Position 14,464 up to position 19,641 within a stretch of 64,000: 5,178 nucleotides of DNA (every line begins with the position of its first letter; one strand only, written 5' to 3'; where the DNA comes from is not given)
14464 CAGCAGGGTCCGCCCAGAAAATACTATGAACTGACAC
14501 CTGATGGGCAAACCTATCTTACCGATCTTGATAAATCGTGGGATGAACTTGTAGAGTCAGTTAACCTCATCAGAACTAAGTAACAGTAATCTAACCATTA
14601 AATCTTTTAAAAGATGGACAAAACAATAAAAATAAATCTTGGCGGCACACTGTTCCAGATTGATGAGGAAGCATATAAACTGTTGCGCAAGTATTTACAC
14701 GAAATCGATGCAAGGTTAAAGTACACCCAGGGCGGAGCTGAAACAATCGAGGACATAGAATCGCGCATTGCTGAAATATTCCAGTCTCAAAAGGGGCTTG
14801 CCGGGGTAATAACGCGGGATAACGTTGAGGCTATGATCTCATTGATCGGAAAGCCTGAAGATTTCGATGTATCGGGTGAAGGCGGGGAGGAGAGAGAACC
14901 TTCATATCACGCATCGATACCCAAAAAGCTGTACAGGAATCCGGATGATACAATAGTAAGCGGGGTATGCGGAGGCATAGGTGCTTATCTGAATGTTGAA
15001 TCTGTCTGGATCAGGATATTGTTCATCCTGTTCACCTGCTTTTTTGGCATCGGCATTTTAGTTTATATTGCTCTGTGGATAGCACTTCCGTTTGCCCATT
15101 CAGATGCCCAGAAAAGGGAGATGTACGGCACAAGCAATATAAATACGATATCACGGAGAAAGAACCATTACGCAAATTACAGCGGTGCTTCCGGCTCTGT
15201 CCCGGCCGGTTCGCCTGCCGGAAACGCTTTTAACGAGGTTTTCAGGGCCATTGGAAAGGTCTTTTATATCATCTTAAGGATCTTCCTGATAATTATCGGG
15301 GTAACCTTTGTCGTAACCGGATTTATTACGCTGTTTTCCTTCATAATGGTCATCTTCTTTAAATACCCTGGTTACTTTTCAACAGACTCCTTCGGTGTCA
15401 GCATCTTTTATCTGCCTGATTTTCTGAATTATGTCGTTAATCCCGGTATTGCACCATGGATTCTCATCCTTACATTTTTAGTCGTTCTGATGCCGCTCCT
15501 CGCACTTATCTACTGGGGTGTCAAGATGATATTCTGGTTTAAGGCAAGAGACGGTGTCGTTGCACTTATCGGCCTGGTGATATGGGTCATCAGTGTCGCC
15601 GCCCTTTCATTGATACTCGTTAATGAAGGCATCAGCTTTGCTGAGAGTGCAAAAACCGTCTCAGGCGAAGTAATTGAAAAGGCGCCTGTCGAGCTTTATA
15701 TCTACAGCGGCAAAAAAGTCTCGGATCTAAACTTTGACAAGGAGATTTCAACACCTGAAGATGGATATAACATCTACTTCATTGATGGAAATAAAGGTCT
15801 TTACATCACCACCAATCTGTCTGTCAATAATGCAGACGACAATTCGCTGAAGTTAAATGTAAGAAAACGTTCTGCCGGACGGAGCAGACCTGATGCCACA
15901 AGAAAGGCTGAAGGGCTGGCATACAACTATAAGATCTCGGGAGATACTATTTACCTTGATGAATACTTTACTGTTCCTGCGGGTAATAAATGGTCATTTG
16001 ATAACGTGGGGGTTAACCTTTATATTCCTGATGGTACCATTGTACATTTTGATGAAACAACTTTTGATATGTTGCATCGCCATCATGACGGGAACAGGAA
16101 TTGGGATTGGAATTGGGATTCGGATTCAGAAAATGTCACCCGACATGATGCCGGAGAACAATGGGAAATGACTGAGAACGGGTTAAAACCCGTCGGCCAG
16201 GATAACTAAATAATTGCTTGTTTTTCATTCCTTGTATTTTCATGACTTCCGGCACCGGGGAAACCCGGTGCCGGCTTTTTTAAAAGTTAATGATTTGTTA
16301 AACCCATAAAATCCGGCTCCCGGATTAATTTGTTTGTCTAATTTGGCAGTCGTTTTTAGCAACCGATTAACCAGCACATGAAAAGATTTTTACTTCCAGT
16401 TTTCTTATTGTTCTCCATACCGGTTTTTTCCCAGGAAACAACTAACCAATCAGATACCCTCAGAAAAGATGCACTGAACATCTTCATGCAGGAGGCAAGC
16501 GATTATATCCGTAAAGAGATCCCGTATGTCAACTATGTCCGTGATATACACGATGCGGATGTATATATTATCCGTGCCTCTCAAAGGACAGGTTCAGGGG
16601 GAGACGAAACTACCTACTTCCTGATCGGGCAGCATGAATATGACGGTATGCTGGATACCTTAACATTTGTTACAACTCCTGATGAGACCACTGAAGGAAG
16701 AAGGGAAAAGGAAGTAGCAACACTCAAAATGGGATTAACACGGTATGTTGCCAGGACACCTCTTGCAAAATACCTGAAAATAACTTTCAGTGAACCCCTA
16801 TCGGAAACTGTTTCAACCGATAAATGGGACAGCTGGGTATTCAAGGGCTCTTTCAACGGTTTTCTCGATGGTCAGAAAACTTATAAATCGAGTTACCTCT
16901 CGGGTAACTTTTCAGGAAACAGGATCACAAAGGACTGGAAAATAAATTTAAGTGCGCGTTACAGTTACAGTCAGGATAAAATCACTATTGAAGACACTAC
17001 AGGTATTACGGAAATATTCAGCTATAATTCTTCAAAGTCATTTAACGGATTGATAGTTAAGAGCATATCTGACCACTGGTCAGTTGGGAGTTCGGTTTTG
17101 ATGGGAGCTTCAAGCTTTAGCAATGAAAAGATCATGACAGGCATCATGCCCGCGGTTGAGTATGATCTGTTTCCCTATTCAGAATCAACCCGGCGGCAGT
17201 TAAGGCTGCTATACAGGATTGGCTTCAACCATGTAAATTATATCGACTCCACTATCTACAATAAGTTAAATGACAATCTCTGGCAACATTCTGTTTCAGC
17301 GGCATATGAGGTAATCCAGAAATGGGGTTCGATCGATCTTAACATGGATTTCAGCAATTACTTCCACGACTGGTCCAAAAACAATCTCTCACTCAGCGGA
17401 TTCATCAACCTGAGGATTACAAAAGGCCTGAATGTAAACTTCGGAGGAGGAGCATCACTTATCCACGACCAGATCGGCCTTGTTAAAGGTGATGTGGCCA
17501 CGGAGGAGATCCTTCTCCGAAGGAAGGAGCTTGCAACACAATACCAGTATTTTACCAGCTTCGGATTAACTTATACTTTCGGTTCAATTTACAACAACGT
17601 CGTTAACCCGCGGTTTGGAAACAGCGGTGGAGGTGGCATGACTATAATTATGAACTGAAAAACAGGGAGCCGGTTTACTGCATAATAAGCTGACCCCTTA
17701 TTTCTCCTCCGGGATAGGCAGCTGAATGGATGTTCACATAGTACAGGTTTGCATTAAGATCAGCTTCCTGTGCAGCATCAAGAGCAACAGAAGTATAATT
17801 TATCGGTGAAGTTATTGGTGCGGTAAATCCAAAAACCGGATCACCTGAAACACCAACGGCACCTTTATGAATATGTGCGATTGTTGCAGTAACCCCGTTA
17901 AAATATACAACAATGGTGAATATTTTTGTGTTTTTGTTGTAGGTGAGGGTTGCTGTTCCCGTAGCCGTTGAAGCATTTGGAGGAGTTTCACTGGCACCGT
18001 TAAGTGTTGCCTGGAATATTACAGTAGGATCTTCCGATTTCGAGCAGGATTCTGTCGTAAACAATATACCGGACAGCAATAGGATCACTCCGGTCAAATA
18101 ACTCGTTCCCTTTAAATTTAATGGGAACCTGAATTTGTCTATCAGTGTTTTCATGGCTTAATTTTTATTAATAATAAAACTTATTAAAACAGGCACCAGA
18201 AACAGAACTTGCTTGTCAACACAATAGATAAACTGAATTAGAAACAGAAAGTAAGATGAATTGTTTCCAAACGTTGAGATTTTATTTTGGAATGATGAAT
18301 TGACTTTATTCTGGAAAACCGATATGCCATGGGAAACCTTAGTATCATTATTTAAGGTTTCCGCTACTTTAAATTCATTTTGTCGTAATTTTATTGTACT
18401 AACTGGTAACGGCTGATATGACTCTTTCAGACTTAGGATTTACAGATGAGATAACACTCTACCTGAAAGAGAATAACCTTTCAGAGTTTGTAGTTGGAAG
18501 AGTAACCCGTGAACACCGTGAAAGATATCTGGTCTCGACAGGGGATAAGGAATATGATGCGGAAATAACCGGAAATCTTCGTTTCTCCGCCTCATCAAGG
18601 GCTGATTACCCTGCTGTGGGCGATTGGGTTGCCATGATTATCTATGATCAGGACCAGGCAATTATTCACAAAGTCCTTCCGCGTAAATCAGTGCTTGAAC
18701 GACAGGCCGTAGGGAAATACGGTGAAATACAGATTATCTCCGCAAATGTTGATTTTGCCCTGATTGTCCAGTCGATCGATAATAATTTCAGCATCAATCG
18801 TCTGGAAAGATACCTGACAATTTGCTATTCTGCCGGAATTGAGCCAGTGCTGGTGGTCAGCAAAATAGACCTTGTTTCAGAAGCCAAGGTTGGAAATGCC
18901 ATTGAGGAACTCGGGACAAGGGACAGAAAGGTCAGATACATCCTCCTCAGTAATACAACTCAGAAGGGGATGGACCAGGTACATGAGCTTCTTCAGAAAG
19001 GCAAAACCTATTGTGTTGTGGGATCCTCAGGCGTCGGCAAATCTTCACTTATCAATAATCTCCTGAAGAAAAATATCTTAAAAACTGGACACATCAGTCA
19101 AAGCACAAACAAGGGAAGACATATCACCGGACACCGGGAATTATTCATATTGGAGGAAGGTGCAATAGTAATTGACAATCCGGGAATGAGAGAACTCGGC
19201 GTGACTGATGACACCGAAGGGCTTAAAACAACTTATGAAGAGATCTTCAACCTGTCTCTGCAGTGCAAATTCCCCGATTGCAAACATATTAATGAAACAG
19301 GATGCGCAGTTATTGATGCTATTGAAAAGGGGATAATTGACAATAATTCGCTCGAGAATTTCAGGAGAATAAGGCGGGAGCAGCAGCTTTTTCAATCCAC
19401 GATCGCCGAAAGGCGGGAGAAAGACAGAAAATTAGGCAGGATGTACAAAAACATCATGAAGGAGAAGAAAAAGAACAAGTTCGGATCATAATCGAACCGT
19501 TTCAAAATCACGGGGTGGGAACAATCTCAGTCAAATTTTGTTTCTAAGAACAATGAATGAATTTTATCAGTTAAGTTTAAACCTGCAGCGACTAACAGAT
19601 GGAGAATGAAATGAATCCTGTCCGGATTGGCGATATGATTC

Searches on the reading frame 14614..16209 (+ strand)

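Call 77: search_protein_families(library=pfam, proteins=[window:14614-16209:+], max_evalue=0.00001)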
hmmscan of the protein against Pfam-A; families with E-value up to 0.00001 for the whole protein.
window:14614-16209:+ (531 aa): 3 families
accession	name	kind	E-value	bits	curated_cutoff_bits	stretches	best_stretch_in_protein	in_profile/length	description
PF22744.3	Toast-rack_PspC-Cterm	-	5.8e-22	78.3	27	1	401-504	16-119/136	ToastRack found in some PspC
PF04024.17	PspC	-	1e-21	76.9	25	1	104-159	1-56/58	PspC domain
PF22571.1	LiaI-LiaF-TM_PspC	-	2e-17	63.7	27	1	204-338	10-138/142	PspC transmembrane region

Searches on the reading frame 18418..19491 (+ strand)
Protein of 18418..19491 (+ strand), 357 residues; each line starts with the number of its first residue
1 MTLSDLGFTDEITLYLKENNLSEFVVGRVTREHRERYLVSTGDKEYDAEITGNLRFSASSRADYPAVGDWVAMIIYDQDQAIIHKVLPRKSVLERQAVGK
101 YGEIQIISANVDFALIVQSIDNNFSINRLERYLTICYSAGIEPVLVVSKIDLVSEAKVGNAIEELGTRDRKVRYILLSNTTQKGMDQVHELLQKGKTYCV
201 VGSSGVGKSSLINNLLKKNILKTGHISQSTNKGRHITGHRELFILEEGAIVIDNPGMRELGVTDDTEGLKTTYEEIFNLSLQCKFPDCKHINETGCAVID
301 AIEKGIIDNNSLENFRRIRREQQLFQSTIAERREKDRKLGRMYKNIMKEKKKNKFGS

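Call 77: search_protein_families(library=pfam, proteins=[window:18418-19491:+], max_evalue=0.00001)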
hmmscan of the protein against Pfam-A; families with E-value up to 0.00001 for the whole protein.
window:18418-19491:+ (357 aa): 2 families
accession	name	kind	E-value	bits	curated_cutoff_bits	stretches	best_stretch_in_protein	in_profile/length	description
PF03193.22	RsgA_GTPase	-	7e-49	166.4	30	1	86-262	1-173/174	RsgA GTPase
PF01926.29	MMR_HSR1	-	8.7e-08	32.7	21.9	1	199-279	3-76/113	50S ribosome-binding GTPase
